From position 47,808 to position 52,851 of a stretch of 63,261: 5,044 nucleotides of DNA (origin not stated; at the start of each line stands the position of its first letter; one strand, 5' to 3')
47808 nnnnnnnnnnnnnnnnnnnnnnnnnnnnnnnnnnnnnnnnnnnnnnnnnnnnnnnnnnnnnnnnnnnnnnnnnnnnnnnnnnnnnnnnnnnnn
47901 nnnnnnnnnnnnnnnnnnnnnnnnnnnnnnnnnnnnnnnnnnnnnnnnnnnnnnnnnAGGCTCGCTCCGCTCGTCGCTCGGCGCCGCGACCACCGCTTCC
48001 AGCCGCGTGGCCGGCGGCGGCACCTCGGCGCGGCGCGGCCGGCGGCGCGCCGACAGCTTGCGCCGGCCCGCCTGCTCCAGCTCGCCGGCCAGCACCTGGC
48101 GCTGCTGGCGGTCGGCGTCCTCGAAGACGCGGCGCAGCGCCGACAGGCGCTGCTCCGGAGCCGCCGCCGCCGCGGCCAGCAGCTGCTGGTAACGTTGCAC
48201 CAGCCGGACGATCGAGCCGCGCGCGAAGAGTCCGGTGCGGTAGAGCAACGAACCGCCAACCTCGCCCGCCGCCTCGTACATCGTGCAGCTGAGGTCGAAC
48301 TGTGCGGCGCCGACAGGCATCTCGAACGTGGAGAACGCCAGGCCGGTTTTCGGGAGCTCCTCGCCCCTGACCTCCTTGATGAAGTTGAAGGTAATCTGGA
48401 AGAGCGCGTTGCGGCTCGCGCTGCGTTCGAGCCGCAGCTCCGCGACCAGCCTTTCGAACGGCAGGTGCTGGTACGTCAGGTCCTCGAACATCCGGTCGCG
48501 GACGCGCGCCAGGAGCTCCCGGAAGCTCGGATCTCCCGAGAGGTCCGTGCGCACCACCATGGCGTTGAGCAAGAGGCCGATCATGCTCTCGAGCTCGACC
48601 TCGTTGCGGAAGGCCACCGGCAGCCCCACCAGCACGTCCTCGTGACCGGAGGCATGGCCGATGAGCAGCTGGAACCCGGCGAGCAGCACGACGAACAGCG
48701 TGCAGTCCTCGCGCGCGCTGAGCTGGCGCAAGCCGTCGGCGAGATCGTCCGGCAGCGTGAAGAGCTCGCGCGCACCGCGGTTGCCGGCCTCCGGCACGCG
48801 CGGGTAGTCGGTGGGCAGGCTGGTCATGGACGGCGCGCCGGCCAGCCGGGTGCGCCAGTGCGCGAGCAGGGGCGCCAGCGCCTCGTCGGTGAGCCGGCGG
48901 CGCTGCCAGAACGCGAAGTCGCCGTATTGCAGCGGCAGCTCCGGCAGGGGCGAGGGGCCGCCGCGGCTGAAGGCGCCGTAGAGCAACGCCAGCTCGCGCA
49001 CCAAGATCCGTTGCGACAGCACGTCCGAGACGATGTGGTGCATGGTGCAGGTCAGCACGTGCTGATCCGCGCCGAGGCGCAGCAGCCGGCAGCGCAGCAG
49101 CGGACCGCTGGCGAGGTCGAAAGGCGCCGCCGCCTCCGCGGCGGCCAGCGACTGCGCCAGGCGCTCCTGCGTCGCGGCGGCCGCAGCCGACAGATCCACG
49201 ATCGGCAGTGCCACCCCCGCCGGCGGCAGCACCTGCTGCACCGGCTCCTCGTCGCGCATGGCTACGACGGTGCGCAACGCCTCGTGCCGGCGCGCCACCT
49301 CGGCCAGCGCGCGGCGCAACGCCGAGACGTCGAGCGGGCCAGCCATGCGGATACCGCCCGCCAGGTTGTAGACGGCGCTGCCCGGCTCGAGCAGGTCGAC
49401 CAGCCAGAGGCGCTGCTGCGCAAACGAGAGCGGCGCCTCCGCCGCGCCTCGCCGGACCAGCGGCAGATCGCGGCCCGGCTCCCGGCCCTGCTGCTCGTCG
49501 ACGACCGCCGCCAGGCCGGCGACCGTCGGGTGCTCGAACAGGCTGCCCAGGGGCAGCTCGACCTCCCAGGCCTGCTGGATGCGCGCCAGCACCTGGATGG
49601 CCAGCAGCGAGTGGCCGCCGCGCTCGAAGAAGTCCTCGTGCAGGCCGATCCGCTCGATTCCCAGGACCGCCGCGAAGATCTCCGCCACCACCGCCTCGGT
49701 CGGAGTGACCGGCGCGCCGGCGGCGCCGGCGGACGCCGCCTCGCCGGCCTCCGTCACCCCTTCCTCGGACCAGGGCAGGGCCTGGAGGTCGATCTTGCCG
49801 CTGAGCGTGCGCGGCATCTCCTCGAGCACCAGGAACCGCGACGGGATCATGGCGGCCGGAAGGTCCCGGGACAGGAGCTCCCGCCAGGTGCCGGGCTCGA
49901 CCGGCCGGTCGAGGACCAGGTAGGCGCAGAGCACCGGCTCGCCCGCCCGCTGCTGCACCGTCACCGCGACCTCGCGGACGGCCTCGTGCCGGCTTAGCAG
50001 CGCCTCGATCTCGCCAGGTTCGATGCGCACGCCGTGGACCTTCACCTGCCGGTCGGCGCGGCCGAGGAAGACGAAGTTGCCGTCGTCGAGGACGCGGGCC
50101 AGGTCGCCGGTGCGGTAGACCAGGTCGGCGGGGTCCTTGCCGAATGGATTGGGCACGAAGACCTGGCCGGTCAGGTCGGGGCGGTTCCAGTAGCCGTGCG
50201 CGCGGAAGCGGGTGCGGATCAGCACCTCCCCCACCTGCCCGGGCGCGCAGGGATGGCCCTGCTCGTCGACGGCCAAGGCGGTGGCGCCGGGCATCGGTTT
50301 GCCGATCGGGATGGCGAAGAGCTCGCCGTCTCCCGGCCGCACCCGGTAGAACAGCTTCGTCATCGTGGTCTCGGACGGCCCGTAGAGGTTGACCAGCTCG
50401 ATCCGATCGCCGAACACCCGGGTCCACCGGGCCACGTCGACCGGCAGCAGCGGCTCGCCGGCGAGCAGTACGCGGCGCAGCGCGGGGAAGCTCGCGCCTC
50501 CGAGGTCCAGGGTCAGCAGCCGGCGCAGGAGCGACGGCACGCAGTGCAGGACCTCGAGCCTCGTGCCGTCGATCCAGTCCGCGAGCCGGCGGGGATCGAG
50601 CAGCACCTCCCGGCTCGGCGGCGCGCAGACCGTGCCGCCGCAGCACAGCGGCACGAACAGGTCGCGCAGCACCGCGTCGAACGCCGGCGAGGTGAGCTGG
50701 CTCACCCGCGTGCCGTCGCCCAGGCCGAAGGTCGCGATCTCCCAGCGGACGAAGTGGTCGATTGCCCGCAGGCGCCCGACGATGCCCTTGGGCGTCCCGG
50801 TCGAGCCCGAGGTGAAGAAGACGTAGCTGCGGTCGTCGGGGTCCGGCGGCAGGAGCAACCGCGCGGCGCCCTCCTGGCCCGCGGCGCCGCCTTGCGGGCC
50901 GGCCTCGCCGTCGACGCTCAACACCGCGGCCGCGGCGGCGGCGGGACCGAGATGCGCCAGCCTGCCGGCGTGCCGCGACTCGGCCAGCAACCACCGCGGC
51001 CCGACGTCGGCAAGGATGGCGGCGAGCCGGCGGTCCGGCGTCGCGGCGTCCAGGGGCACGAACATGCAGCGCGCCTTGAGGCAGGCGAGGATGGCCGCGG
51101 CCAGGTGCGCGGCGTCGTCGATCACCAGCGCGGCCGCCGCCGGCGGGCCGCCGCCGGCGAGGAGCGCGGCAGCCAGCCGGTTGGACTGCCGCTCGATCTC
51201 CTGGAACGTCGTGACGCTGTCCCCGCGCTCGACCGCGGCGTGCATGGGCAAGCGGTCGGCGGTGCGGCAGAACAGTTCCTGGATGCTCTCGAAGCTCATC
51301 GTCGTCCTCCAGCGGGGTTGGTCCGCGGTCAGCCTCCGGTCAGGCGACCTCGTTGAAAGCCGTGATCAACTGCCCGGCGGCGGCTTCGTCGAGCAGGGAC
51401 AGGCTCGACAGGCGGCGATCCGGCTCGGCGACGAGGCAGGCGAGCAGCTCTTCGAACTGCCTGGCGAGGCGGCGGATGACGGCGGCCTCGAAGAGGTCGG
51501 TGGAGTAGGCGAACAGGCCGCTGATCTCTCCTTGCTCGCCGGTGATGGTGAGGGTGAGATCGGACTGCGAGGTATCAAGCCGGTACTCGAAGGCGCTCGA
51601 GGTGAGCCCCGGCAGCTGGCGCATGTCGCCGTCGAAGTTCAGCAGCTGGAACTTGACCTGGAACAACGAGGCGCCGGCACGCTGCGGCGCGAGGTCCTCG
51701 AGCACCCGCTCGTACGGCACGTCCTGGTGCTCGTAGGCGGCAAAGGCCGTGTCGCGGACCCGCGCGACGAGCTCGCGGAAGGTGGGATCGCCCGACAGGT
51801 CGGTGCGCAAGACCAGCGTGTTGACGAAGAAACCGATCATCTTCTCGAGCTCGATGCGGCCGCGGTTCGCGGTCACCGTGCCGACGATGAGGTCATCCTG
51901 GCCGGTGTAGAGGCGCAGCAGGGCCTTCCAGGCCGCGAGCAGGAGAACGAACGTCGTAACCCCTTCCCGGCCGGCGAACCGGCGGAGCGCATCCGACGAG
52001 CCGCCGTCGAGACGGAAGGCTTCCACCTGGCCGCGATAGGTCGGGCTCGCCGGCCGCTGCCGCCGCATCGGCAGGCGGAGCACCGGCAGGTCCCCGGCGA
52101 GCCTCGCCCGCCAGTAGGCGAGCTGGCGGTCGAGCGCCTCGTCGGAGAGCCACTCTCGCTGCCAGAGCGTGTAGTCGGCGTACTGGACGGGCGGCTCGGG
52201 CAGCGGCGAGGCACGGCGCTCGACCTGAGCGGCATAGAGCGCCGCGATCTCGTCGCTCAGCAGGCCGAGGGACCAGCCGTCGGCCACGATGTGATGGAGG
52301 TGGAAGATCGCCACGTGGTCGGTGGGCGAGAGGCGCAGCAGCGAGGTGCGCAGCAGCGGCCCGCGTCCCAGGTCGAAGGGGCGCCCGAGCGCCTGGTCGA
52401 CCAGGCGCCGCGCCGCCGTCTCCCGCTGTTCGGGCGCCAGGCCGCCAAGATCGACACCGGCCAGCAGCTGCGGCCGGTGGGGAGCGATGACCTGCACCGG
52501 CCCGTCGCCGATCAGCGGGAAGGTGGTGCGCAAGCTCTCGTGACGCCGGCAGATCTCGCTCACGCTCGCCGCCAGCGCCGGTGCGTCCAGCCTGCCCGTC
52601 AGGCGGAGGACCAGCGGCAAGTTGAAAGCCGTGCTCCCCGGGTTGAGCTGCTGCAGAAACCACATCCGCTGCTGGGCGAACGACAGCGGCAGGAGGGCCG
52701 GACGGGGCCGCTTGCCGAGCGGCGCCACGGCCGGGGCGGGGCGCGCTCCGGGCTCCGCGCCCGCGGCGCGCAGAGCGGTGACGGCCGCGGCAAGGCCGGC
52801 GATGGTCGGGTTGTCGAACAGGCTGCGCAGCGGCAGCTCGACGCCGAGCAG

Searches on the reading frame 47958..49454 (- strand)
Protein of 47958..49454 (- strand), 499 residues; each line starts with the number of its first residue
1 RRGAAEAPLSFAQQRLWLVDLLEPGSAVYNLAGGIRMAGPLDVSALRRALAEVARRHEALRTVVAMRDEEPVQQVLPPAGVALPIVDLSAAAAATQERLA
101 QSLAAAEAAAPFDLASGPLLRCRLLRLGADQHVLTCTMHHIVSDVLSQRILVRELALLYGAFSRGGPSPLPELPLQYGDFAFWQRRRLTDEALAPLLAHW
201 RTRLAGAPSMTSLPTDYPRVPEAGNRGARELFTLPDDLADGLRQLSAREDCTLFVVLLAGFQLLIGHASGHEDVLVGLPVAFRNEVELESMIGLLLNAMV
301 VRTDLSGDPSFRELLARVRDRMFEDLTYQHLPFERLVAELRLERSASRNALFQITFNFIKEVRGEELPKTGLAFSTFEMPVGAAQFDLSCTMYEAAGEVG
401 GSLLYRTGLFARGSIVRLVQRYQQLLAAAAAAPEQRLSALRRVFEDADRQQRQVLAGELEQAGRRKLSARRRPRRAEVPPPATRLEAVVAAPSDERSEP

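Call 14: search_protein_families(library=ncbifam, proteins=[window:47958-49454:-], max_evalue=0.001)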
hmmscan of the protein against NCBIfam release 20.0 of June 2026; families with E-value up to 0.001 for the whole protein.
window:47958-49454:- (499 aa): 5 families
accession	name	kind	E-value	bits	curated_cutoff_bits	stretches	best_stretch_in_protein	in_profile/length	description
NF004282.0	PRK05691.1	subfamily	2.8e-92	309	4090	1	7-459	1729-2181/4334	non-ribosomal peptide synthase/polyketide synthase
NF047350.1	aureusi_NRPS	equivalog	1.1e-44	151.9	2500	1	8-432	996-1400/2373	aureusimine non-ribosomal peptide synthetase AusA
NF038078.1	NRPS_MxcG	equivalog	1.3e-22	79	2300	1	5-457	3-448/1442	myxochelin non-ribosomal peptide synthetase MxcG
NF007605.2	PRK10252.1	equivalog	4.3e-12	44.4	2400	1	7-455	4-445/1292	enterobactin non-ribosomal peptide synthetase EntF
TIGR03443.1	alpha_am_amid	equivalog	2.2e-08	32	1030.1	1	200-442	2-213/1390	L-aminoadipate-semialdehyde dehydrogenase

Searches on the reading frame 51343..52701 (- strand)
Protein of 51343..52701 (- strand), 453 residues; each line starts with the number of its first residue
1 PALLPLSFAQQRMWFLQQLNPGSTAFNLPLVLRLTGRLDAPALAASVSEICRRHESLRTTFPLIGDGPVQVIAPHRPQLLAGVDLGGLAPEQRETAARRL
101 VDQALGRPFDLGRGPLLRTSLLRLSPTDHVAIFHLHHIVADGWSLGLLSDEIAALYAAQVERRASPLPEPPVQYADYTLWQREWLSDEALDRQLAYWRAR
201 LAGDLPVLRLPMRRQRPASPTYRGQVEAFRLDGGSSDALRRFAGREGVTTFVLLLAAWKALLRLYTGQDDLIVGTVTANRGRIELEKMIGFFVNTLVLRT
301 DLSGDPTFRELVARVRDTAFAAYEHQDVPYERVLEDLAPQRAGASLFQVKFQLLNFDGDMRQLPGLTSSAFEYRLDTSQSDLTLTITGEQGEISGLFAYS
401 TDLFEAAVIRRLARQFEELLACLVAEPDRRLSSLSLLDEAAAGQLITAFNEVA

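Call 7: search_protein_families(library=pfam, proteins=[window:51343-52701:-], max_evalue=0.001)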
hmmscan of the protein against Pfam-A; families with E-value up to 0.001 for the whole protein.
window:51343-52701:- (453 aa): 1 family
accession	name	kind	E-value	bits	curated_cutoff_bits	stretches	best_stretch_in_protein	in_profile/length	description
PF00668.25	Condensation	-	7.5e-108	361.6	30.6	1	4-445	5-455/456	Condensation domain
